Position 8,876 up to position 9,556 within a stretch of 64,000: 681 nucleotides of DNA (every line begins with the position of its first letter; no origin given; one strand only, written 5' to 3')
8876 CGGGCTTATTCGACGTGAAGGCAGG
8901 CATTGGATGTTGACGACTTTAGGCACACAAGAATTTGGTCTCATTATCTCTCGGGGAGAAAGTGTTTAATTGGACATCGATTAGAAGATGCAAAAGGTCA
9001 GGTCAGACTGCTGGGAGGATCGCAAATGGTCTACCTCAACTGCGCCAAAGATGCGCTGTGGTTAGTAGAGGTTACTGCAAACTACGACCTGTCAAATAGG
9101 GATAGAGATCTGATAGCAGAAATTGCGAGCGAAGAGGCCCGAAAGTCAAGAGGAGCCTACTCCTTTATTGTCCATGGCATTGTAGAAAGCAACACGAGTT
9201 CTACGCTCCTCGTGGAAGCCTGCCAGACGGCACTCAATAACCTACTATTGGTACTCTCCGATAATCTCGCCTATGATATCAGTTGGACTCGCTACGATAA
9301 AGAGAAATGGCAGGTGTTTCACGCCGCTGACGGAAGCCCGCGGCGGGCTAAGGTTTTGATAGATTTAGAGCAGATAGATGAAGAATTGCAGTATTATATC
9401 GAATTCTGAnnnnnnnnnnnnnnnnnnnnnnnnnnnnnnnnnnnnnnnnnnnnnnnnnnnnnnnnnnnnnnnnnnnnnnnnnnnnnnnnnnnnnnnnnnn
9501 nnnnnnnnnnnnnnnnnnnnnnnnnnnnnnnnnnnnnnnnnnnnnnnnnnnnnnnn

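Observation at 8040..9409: Low-GC two-gene cassette (single-HKD PLD nuclease fused to an Mrr_N-like winged helix, plus an unknown 127-aa partner) between dnaE and hisD: candidate undescribed defence or toxin module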

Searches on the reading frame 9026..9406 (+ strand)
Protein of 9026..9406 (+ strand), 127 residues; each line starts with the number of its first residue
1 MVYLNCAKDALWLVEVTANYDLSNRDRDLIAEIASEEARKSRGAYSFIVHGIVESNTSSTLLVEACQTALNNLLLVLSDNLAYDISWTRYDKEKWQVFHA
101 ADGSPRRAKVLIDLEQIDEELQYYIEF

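Call 3: search_protein_families(library=pfam, proteins=[window:9026-9406:+], max_evalue=1)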
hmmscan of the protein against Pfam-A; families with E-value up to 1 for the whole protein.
window:9026-9406:+ (127 aa): 2 families
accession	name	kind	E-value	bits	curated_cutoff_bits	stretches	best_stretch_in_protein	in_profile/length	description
PF04061.19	ORMDL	-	0.069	13.4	27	1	65-123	22-84/135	ORMDL family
PF24959.1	FH3_FHOD1-3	-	0.11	12.7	27.4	1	5-83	44-122/136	FHOD1/3 FH3 domain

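Call 4: search_protein_families(library=padloc, proteins=[window:9026-9406:+], max_evalue=1)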
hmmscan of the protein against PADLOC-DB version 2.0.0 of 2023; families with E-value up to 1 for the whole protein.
window:9026-9406:+ (127 aa): 0 families

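Call 5: search_protein_families(library=ncbifam, proteins=[window:9026-9406:+], max_evalue=1)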
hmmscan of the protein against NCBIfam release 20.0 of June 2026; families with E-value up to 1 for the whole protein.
window:9026-9406:+ (127 aa): 0 families

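Call 7: find_homologous_proteins(query=window:9026-9406:+, max_evalue=0.01)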
Query window:9026-9406:+ (127 aa): 13 proteins with E <= 0.01 among 26 candidates.
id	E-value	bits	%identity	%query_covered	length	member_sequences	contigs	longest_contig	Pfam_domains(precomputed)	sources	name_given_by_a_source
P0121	5.3e-77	273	100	100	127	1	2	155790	-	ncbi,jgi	-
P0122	8.8e-5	40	77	24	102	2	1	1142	-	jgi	jgi:hypothetical protein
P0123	3.0e-4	39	75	25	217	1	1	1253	-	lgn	-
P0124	9.2e-4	37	72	25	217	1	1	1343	-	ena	-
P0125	1.7e-3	36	73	24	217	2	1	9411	-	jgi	-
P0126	2.2e-3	36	74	24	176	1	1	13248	-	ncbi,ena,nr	ncbi:MAG: hypothetical protein ISS74_10240 [Planctomycetes bacterium]|nr:hypothetical protein [Planc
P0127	3.1e-3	35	70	24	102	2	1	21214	-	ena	-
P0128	3.4e-3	35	77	24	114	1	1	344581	-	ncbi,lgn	-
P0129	4.6e-3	35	72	25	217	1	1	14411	-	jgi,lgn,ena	-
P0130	5.9e-3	35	77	24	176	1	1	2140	-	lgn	-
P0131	6.7e-3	34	70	24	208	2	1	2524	-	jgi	jgi:hypothetical protein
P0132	8.6e-3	34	73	24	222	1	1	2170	-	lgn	-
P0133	9.1e-3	34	38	72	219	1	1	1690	-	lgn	-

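Call 29: search_protein_families(library=pfam, proteins=[P0123, P0133, P0125], max_evalue=1)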
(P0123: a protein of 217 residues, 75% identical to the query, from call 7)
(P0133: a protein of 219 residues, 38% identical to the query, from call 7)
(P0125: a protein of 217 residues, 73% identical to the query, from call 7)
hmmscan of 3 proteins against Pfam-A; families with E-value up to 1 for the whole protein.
P0123 (217 aa): 0 families

P0133 (219 aa): 0 families

P0125 (217 aa): 1 family
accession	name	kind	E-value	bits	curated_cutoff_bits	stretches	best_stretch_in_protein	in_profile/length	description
PF25133.1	TYW2_N_2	-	0.17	12.4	27.7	1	7-42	6-43/79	TYW2 N-terminal domain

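Call 30: search_solved_structures(query=P0123, max_evalue=10, show_alignments=2)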
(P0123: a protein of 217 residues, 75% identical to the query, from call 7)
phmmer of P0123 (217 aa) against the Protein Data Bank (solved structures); distinct sequences matched with E-value up to 10: 4.
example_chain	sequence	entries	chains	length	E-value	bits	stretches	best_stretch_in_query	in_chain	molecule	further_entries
9aub_A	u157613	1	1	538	0.37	13.4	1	31-62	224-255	BesB F231Y variant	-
9aua_A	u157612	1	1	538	0.38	13.4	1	31-62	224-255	BesB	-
2al2_A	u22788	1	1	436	1.5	11.4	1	55-123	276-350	enolase 1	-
1s62_A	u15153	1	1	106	1.6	11.4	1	22-86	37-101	TolA protein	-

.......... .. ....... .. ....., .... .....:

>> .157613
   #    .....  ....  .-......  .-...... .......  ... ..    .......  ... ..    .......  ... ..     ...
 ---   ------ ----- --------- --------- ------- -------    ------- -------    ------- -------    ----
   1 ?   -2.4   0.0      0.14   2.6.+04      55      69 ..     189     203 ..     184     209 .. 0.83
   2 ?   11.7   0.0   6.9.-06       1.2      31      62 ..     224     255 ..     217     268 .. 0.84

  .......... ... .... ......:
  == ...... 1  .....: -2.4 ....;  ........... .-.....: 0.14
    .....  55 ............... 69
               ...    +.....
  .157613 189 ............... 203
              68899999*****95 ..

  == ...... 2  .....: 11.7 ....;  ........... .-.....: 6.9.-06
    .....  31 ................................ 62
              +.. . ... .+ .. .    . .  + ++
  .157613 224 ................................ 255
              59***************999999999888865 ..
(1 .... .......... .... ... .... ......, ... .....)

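Call 31: search_protein_families(library=ncbifam, proteins=[P0123], max_evalue=1)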
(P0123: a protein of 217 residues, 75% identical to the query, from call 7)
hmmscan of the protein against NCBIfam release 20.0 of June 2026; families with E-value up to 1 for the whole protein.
P0123 (217 aa): 0 families

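Call 39: find_encoding_contigs(protein=P0129, flank=5000, max_places=2)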
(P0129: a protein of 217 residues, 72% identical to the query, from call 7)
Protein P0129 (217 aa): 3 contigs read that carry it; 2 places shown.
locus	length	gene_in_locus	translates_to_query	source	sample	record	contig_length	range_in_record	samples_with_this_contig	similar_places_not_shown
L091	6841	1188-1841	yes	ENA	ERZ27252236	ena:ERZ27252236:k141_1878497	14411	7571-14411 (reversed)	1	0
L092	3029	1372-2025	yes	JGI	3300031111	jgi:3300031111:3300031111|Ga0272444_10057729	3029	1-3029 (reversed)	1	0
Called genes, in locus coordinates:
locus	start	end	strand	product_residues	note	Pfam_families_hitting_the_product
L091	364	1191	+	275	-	PF01555:N6_N4_Mtase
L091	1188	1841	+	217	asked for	-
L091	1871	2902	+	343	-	PF00493:MCM (faint), PF20030:bpMoxR, PF00004:AAA (weak), PF07726:AAA_3, PF07728:AAA_5, PF17863:AAA_lid_2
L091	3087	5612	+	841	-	PF00133:tRNA-synt_1, PF09334:tRNA-synt_1g, PF13603:tRNA-synt_1_2, PF00133:tRNA-synt_1, PF08264:Anticodon_1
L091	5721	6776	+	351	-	PF02333:Phytase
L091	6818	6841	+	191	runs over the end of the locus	PF02525:Flavodoxin_2, PF03358:FMN_red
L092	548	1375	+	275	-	PF01555:N6_N4_Mtase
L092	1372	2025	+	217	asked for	-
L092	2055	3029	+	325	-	?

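Call 40: find_encoding_contigs(protein=P0125, flank=5000, max_places=2)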
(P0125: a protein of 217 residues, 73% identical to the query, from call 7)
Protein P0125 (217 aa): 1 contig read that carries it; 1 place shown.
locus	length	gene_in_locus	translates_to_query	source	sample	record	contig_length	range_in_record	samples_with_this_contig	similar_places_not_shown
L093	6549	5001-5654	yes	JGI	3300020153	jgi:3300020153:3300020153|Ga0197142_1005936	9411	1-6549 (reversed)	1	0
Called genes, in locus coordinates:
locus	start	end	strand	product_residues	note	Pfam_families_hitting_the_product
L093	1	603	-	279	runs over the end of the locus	PF18962:Por_Secre_tail (weak)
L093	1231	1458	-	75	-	-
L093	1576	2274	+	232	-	-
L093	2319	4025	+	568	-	PF00364:Biotin_lipoyl, PF01597:GCV_H (faint), PF25917:BSH_RND (faint), PF25997:BSH_YhbJ (weak), PF00364:Biotin_lipoyl, PF25997:BSH_YhbJ (weak), PF02817:E3_binding, PF00198:2-oxoacid_dh, +3 more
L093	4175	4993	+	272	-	PF01555:N6_N4_Mtase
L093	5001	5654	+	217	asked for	-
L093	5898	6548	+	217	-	?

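Call 65: predict_structure(alignment_id=A5)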
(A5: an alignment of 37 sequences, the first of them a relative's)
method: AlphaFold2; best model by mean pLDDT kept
length: 127 residues; sequences in the alignment: 37
mean_pLDDT: 77.6   pTM: 0.65
mean pLDDT of the five models: 77.6, 75.6, 74.8, 74.8, 73.0
residues with pLDDT >= 90: 70; 70-90: 16; 50-70: 16; < 50: 25
segments of 3 or more residues with pLDDT < 50: 1-5, 109-127
pLDDT, mean of each block of 10 residues (from residue 1): 55 94 94 94 87 93 92 95 92 60 62 45 33
secondary structure, 60 per line:
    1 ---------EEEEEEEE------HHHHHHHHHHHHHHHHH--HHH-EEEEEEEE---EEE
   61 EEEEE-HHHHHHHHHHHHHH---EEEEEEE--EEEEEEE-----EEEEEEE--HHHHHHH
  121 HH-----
elements in order: E10-17 H24-40 E47-54 E58-65 H67-80 E84-90 E93-99 E105-111 H114-122

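Call 68: fold_search(model_id=the predicted structure, library=pdb)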
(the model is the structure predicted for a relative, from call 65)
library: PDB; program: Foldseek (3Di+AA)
matches with E <= 10: 1909; with E <= 0.001: 0
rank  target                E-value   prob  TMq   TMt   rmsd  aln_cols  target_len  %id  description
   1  2vic_B                2.6e-03  1.00  0.48  0.47  10.2       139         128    9  CRYSTAL STRUCTURE OF THE ISHP608 TRANSPOSASE IN COMPLEX with Left end 26- mer DNA and manganese (released 2008-02-19)
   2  1ris                  3.2e-03  1.00  0.52  0.65   2.5        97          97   14  CRYSTAL STRUCTURE OF THE RIBOSOMAL PROTEIN S6 FROM THERMUS THERMOPHILUS (released 1994-09-30)
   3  2vic_A                3.2e-03  0.99  0.45  0.39  12.2       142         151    9  CRYSTAL STRUCTURE OF THE ISHP608 TRANSPOSASE IN COMPLEX with Left end 26- mer DNA and manganese (released 2008-02-19)
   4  4zos_C                3.2e-03  0.94  0.33  0.37   5.6        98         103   13  2.20 Angstrom resolution crystal structure of protein YE0340 of unidentified function from Yersinia enterocolitica sub (released 2015-06-17)
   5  2vih_B                3.9e-03  0.99  0.44  0.44  11.6       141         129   10  CRYSTAL STRUCTURE OF THE IS608 TRANSPOSASE IN COMPLEX WITH Left END 26-MER DNA (released 2008-02-19)
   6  2j0x_B                4.7e-03  1.00  0.45  0.15   3.3        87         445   15  CRYSTAL STRUCTURE OF E. COLI ASPARTOKINASE III IN COMPLEX WITH LYSINE AND ASPARTATE (T-STATE) (released 2006-08-10)
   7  2cja_B                5.0e-03  0.96  0.41  0.13  12.1       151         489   10  Crystal structure of Methanosarcina barkeri seryl-tRNA synthetase complexed with ATP (released 2006-06-26)
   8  9hce_f                5.4e-03  1.00  0.41  0.58   4.3        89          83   16  Mouse mitoribosome large subunit assembly intermediate (without uL16m) bound to MRM3 dimer and the MALSU-L0R8F8-mt-ACP (released 2025-06-18)
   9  2vjv_A                6.1e-03  0.97  0.42  0.43  11.4       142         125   13  Crystal structure of the IS608 transposase in complex with left end 26-mer DNA hairpin and a 6-mer DNA representing th (released 2008-02-19)
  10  2ca9_B                7.9e-03  1.00  0.45  0.42   3.3        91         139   11  apo-NIKR from helicobacter pylori in closed trans-conformation (released 2006-07-17)
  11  2aho_B                7.9e-03  0.97  0.38  0.22   5.2        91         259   12  Structure of the archaeal initiation factor eIF2 alpha-gamma heterodimer from Sulfolobus solfataricus complexed with G (released 2006-01-31)
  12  2xma_A                7.9e-03  0.96  0.43  0.40   9.2       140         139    8  DEINOCOCCUS RADIODURANS ISDRA2 TRANSPOSASE RIGHT END DNA COMPLEX (released 2010-10-13)
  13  2xm3_A                8.4e-03  1.00  0.47  0.47   4.6       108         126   12  Deinococcus radiodurans ISDra2 Transposase Left end DNA complex (released 2010-10-13)
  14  2a6m_A                8.4e-03  0.98  0.45  0.44  10.5       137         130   11  Crystal Structure of the ISHp608 Transposase (released 2005-10-25)
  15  8dmf                  8.4e-03  0.87  0.34  0.08  13.4       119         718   13  Cryo-EM structure of the ribosome-bound Bacteroides thetaiotaomicron EF-G2 (released 2023-01-04)
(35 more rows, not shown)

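Call 74: find_related_loci(query=A6, collection=metagenome_contigs, flank=4000)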
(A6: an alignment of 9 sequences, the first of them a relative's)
Query A6 (217 aa) in metagenome_contigs; peptide patterns used: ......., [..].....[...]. (x = any residue, [..] = any of these).
475 stretches matched a pattern; 410 encode a relative of the query (tblastn E <= 1e-3); the best 80 are kept; 80 distinct loci.
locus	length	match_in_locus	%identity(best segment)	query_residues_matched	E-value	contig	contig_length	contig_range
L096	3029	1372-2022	100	1-217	6e-156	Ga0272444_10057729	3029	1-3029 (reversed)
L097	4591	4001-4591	85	1-197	5e-117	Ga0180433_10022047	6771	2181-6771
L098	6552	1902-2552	73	1-217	2e-113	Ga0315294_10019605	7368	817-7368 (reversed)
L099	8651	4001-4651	72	1-217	1e-112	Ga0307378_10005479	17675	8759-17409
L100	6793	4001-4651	72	1-217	1e-112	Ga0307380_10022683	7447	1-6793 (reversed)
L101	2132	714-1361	71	1-217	3e-116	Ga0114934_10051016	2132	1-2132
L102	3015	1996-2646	71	1-217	3e-113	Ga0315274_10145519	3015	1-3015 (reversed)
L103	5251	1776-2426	71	1-217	7e-110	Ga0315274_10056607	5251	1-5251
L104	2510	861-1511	71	1-217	6e-114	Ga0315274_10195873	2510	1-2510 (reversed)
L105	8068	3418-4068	71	1-217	2e-109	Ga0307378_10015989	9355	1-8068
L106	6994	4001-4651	71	1-217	2e-109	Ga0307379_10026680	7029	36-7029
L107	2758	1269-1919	70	1-217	2e-113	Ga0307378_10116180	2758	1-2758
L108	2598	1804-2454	69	1-217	3e-113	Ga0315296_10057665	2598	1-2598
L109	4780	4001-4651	71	1-217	3e-109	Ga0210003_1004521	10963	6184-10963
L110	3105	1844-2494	71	1-217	8e-112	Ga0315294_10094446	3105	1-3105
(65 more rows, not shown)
